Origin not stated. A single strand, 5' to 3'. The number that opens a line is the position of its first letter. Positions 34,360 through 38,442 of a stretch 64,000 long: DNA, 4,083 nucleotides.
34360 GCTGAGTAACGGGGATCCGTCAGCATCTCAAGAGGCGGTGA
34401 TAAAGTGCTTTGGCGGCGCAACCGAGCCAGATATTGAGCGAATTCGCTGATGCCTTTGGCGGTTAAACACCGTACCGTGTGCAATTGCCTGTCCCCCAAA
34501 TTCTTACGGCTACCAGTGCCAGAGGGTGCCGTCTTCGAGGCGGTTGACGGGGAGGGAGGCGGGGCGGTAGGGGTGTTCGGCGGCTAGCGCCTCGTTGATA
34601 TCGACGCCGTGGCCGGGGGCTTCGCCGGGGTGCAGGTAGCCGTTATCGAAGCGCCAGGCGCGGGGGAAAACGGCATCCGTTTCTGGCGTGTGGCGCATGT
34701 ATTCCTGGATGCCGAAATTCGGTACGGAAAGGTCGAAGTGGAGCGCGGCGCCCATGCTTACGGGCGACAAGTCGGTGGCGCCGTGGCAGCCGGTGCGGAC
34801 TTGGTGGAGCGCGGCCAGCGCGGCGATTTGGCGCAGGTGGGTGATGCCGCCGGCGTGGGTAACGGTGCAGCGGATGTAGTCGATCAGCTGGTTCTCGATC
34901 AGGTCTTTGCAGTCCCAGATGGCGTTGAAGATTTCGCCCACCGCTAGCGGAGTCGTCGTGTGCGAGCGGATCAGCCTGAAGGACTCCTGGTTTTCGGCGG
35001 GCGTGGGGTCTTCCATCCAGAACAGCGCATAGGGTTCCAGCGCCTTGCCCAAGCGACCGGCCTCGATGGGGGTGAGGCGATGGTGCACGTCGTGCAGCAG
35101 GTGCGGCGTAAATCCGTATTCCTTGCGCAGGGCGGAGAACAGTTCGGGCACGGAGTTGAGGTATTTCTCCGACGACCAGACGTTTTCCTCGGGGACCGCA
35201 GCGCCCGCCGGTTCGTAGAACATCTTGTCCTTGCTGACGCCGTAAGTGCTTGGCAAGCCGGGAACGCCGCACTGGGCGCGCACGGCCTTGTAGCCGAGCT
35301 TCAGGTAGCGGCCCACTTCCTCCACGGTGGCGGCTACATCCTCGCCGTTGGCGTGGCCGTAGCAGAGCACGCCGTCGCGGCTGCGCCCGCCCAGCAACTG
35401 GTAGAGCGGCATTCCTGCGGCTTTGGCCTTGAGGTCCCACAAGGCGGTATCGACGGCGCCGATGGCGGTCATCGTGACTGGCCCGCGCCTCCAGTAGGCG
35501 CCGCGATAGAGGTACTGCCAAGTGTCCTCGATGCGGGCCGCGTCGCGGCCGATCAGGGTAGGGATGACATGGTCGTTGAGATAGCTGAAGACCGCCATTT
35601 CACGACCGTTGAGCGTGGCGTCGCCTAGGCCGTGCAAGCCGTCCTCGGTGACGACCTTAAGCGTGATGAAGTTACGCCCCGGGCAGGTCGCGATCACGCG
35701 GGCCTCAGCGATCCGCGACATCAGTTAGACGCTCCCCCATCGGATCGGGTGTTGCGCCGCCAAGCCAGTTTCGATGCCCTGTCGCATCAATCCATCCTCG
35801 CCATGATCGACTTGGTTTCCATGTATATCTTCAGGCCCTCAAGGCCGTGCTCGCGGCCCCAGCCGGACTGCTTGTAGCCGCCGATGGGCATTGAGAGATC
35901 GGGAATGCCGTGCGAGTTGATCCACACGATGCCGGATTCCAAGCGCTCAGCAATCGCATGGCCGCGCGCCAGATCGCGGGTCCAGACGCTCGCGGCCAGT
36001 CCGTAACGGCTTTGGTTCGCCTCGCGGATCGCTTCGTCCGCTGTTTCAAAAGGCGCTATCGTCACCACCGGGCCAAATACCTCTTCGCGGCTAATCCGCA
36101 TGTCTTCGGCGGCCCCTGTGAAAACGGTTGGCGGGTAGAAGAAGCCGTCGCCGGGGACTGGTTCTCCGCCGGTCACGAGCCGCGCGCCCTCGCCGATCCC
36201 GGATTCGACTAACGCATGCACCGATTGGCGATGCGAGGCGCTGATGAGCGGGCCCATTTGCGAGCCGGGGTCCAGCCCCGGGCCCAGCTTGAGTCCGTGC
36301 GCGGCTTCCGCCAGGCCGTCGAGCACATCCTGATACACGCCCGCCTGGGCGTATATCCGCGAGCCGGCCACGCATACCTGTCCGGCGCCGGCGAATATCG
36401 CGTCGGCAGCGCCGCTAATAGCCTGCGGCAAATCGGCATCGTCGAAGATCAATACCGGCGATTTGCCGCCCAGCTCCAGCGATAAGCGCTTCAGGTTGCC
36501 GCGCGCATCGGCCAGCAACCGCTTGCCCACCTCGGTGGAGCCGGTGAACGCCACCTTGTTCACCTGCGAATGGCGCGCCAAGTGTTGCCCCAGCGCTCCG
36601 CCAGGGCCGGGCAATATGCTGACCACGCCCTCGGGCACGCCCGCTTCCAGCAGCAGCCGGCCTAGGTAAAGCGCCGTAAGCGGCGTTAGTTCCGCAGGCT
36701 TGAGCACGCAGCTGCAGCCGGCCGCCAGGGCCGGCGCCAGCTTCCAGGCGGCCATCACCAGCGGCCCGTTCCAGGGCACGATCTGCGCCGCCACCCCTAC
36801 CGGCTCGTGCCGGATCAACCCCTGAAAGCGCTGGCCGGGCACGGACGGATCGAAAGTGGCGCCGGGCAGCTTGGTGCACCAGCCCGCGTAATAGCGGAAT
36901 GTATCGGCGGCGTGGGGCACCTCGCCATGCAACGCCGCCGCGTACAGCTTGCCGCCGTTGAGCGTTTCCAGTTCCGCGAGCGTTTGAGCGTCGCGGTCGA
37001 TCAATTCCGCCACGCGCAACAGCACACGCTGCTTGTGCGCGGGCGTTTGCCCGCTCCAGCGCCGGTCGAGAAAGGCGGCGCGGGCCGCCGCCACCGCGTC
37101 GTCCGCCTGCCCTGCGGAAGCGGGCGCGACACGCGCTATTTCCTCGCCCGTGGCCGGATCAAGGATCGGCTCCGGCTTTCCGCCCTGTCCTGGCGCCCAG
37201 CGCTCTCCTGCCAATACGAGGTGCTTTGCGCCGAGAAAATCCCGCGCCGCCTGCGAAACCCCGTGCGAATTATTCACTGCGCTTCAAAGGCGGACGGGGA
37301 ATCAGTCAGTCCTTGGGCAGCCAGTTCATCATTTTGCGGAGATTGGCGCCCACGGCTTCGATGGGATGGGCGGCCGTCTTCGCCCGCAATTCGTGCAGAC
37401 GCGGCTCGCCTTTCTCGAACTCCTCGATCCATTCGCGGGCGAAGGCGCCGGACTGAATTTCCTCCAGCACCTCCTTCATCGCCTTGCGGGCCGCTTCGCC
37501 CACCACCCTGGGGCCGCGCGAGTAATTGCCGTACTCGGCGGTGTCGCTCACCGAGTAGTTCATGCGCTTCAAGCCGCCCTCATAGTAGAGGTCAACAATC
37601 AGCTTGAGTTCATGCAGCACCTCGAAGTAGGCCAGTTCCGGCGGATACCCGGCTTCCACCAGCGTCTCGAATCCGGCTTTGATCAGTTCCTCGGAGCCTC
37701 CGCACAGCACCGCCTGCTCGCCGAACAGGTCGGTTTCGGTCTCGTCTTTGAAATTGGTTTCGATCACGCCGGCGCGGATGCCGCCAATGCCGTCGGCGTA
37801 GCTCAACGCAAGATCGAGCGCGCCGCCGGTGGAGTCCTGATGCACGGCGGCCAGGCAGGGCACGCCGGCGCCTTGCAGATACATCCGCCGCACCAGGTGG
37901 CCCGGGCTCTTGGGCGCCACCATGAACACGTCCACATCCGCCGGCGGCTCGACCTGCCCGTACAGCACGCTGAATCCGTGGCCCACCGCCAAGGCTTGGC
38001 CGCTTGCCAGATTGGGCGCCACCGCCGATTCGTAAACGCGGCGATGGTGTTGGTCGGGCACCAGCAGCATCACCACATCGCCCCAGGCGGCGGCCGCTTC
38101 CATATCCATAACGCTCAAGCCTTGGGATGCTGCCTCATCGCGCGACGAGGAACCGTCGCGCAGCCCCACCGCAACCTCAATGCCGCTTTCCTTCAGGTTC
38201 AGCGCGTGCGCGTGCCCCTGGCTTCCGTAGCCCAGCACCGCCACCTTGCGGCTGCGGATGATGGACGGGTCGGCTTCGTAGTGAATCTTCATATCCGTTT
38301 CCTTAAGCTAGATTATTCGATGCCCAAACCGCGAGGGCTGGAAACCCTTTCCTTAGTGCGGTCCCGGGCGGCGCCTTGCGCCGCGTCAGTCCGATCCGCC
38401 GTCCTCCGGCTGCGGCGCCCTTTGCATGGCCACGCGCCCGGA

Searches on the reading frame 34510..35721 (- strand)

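Call 72: search_protein_families(library=pfam, proteins=[window:34510-35721:-], max_evalue=0.00001)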
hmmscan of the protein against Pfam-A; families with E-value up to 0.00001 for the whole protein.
window:34510-35721:- (403 aa): 2 families
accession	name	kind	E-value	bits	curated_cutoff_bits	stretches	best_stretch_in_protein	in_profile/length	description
PF13378.12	MR_MLE_C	-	1.5e-44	152.8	29.4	1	134-378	4-218/219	Enolase C-terminal domain-like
PF02746.21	MR_MLE_N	-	1.6e-29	103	22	1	12-111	22-117/117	Mandelate racemase / muconate lactonizing enzyme, N-terminal domain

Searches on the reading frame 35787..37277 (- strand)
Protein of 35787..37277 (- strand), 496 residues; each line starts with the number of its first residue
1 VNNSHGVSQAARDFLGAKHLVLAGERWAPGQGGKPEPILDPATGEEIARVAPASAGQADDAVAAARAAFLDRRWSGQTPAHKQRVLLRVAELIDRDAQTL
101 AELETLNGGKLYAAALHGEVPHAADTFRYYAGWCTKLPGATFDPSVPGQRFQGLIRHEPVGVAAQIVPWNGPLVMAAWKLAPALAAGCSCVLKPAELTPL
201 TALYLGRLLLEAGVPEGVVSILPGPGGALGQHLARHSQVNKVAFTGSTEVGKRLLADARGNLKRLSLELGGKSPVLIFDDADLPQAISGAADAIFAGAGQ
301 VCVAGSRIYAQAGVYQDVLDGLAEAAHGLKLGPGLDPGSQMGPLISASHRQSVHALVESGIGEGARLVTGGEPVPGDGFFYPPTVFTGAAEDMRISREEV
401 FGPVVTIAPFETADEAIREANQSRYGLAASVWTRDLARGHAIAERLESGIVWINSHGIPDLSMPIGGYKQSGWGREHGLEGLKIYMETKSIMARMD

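Call 72: search_protein_families(library=pfam, proteins=[window:35787-37277:-], max_evalue=0.00001)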
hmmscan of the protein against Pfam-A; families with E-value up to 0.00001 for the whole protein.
window:35787-37277:- (496 aa): 1 family
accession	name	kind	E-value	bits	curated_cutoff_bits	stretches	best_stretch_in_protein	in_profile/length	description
PF00171.27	Aldedh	-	2.2e-164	547.8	23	1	27-491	1-461/461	Aldehyde dehydrogenase family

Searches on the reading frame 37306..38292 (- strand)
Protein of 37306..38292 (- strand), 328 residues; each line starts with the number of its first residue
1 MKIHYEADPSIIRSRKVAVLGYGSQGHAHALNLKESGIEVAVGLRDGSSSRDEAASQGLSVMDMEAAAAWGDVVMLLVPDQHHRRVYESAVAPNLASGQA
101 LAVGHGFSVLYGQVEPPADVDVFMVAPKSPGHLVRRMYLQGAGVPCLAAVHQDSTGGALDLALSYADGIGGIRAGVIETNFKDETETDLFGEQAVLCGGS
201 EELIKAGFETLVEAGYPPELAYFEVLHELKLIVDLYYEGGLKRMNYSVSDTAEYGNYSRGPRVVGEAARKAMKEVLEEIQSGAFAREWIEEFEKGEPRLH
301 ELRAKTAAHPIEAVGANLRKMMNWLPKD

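Call 72: search_protein_families(library=pfam, proteins=[window:37306-38292:-], max_evalue=0.00001)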
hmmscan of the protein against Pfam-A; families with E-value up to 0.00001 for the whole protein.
window:37306-38292:- (328 aa): 4 families
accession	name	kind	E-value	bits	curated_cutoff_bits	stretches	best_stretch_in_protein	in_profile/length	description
PF07991.19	KARI_N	-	9e-70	234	20.6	1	12-175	2-165/165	Acetohydroxy acid isomeroreductase, NADPH-binding domain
PF01450.25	KARI_C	-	1.5e-63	213.9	29.1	1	181-324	1-144/144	Ketol-acid reductoisomerase, C-terminal domain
PF03807.23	F420_oxidored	-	6.7e-08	33.5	21.6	1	16-95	1-82/94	NADP oxidoreductase coenzyme F420-dependent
PF03446.21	NAD_binding_2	-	9.9e-06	26.1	21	0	16-102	1-90/161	NAD binding domain of 6-phosphogluconate dehydrogenase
